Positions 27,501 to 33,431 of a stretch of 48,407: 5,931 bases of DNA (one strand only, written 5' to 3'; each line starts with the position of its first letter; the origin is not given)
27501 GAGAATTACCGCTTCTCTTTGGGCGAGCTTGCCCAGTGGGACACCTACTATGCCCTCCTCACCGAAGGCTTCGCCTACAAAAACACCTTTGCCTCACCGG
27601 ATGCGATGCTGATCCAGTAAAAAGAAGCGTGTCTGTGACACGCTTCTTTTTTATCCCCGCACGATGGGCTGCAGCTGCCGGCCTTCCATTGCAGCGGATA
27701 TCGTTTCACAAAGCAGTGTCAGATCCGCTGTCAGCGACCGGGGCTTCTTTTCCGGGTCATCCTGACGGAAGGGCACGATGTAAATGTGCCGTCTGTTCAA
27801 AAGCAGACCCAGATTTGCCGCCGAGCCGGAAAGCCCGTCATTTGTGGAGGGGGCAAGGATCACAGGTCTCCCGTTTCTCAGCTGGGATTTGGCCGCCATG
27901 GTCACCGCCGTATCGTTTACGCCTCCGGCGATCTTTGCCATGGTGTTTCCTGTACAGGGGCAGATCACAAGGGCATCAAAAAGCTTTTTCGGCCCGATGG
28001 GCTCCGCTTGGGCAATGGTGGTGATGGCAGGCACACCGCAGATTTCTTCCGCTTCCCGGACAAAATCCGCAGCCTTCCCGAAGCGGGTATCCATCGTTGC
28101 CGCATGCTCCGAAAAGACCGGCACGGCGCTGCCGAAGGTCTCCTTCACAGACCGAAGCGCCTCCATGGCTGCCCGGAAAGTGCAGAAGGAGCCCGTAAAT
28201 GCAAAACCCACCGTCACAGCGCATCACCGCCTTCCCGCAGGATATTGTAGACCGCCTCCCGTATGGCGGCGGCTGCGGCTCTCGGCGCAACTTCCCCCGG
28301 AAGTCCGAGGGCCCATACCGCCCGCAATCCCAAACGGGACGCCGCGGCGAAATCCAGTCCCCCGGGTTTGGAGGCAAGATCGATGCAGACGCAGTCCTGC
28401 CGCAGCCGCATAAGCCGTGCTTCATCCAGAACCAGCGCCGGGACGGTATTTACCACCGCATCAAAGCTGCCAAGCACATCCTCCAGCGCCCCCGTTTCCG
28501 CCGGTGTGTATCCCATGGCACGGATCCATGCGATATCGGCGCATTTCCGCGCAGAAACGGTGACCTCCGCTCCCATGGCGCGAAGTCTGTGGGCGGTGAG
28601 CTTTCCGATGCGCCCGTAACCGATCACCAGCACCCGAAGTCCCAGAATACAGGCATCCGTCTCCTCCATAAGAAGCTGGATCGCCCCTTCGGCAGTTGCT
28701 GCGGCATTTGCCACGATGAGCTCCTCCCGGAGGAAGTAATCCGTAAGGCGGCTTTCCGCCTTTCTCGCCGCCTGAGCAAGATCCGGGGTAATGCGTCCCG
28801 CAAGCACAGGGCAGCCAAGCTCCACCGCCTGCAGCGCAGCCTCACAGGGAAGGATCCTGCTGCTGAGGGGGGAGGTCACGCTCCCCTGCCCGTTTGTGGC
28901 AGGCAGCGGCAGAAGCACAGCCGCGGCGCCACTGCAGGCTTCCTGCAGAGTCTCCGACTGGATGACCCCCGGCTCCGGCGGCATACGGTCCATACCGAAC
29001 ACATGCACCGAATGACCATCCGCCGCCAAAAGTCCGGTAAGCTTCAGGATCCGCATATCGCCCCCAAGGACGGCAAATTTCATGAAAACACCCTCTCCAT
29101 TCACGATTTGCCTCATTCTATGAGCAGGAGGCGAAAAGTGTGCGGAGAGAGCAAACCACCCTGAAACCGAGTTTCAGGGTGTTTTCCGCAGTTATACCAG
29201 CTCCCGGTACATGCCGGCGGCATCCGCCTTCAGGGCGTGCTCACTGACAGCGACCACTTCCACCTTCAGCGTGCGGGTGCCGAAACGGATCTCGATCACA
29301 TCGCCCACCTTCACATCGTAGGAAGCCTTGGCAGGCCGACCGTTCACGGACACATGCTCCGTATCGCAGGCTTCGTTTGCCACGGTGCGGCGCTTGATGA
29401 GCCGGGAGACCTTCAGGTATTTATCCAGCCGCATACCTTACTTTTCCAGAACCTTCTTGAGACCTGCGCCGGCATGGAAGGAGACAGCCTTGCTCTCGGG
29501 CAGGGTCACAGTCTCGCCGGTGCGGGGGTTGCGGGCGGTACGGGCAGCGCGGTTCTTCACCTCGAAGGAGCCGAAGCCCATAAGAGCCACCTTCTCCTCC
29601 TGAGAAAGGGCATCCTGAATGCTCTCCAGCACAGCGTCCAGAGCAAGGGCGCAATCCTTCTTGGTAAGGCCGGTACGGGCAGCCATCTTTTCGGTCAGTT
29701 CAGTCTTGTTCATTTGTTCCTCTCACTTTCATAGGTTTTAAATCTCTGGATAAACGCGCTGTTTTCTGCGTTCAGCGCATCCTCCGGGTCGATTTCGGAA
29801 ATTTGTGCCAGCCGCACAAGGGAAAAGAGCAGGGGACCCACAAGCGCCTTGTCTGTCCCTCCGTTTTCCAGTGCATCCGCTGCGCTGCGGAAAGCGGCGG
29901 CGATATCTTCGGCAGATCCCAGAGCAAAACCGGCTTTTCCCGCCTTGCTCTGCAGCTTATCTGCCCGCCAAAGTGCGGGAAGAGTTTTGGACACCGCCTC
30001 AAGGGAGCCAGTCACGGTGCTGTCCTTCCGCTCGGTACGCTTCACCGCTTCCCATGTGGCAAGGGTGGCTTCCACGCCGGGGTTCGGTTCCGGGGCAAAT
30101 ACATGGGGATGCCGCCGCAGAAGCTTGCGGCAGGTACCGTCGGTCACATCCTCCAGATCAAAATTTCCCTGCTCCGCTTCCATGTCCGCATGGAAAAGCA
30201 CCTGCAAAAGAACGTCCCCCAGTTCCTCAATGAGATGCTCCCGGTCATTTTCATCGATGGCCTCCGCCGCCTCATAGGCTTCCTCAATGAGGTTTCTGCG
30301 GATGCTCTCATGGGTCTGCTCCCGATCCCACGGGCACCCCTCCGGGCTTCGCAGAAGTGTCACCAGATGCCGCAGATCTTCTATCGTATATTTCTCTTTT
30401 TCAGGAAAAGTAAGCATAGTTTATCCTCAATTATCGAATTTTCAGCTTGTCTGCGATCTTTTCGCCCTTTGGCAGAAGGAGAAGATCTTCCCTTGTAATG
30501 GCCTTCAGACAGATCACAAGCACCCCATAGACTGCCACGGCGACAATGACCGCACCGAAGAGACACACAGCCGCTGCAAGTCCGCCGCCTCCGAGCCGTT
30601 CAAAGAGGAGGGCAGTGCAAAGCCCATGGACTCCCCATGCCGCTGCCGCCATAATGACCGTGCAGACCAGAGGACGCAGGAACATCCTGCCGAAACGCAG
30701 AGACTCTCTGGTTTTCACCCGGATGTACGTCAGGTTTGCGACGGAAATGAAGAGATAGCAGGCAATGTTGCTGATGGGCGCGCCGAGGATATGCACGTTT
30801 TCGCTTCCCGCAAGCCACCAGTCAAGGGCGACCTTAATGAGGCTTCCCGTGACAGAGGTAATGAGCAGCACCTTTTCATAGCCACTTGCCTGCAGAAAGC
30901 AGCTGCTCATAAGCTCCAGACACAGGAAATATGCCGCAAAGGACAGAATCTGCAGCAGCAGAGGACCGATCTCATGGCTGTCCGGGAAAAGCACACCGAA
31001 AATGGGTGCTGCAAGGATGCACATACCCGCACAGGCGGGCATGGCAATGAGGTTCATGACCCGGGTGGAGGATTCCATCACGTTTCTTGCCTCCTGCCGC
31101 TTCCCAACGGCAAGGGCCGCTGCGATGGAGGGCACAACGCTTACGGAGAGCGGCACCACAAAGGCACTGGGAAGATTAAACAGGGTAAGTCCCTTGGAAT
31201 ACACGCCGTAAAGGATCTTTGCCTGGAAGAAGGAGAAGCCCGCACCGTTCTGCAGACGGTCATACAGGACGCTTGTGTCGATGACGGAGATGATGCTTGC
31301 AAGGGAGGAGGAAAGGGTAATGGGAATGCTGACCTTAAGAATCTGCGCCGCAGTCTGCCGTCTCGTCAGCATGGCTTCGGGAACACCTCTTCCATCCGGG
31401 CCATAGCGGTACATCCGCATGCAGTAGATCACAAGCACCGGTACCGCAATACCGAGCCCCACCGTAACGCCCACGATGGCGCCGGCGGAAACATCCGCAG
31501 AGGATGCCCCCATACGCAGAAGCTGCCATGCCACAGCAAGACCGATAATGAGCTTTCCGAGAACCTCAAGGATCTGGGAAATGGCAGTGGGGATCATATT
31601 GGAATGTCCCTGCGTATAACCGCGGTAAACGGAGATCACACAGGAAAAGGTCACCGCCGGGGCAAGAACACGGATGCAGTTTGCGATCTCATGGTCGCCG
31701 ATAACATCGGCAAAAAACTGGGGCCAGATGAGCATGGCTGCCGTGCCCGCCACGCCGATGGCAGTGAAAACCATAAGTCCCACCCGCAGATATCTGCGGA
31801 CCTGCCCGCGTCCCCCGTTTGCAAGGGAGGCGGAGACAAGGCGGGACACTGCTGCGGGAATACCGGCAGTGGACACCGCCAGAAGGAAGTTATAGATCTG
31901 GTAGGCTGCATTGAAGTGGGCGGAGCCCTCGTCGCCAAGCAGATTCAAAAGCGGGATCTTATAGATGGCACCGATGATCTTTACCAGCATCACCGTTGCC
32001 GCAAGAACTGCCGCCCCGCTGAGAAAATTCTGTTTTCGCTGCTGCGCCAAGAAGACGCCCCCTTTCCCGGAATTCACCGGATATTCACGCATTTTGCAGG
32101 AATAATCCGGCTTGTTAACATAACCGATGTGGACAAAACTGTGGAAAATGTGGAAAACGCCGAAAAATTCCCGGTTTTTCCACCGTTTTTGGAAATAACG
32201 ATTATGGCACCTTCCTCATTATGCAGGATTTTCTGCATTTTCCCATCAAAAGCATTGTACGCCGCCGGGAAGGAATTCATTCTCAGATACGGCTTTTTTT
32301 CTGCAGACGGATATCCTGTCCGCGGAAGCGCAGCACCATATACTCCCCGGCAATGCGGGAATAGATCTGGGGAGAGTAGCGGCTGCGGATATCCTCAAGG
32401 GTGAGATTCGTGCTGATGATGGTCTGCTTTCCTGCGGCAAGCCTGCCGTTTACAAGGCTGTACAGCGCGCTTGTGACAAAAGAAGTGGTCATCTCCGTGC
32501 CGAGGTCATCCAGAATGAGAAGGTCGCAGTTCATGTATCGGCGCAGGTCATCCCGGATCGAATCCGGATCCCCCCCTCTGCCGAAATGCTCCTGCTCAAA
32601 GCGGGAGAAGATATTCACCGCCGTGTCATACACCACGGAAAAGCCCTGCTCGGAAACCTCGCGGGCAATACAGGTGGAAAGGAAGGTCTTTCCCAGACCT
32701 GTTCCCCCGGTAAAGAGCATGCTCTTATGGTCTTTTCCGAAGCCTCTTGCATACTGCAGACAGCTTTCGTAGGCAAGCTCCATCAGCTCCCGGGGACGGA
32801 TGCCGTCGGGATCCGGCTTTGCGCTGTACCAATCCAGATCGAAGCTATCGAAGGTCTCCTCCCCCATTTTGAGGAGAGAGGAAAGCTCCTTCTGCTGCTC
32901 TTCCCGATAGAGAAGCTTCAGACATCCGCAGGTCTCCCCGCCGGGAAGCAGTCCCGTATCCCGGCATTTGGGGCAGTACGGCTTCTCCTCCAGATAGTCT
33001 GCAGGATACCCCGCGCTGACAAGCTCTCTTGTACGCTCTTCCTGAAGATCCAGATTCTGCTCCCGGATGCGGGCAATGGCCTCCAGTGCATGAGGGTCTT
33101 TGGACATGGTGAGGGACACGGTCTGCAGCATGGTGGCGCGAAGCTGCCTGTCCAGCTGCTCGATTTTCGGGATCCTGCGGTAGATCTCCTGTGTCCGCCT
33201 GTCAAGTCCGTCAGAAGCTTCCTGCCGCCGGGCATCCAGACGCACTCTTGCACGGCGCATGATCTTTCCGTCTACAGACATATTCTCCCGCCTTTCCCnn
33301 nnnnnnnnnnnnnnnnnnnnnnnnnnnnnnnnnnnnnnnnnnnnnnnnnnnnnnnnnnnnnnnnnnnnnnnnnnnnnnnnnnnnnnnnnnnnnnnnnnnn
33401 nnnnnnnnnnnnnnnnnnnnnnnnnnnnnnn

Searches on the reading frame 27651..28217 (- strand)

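Call 94: search_protein_families(library=pfam, proteins=[window:27651-28217:-], max_evalue=0.00001)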
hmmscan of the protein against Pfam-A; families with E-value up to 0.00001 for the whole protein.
window:27651-28217:- (188 aa): 1 family
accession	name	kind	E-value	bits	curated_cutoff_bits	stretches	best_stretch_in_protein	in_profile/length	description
PF02441.25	Flavoprotein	-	1.2e-26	93.7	22.7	1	1-162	1-145/162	Flavoprotein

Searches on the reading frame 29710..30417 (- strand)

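Call 94: search_protein_families(library=pfam, proteins=[window:29710-30417:-], max_evalue=0.00001)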
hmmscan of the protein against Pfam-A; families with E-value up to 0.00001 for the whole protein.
window:29710-30417:- (235 aa): 1 family
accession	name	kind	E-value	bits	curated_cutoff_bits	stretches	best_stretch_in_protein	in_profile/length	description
PF03819.22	MazG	-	1.7e-30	105.5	22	1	34-107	1-74/74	MazG nucleotide pyrophosphohydrolase domain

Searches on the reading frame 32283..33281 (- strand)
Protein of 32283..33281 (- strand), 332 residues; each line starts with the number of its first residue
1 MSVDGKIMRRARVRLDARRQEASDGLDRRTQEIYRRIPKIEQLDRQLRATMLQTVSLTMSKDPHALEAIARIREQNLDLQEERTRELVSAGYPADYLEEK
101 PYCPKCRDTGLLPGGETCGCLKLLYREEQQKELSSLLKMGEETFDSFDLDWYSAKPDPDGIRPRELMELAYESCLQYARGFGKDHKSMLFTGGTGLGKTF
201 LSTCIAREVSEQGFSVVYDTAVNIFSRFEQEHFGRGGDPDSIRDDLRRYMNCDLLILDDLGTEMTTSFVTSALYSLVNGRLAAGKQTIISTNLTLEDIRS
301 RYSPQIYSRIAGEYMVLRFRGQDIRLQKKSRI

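Call 94: search_protein_families(library=pfam, proteins=[window:32283-33281:-], max_evalue=0.00001)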
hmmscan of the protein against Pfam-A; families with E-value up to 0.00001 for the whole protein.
window:32283-33281:- (332 aa): 2 families
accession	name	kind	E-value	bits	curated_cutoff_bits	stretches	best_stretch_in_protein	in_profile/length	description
PF01695.23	IstB_IS21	-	5.1e-14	52.8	24.1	1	181-330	88-236/238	IstB-like ATP binding protein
PF00308.24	Bac_DnaA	-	9.1e-07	29.6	23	1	168-293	17-139/162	Bacterial DnaA ATPAse domain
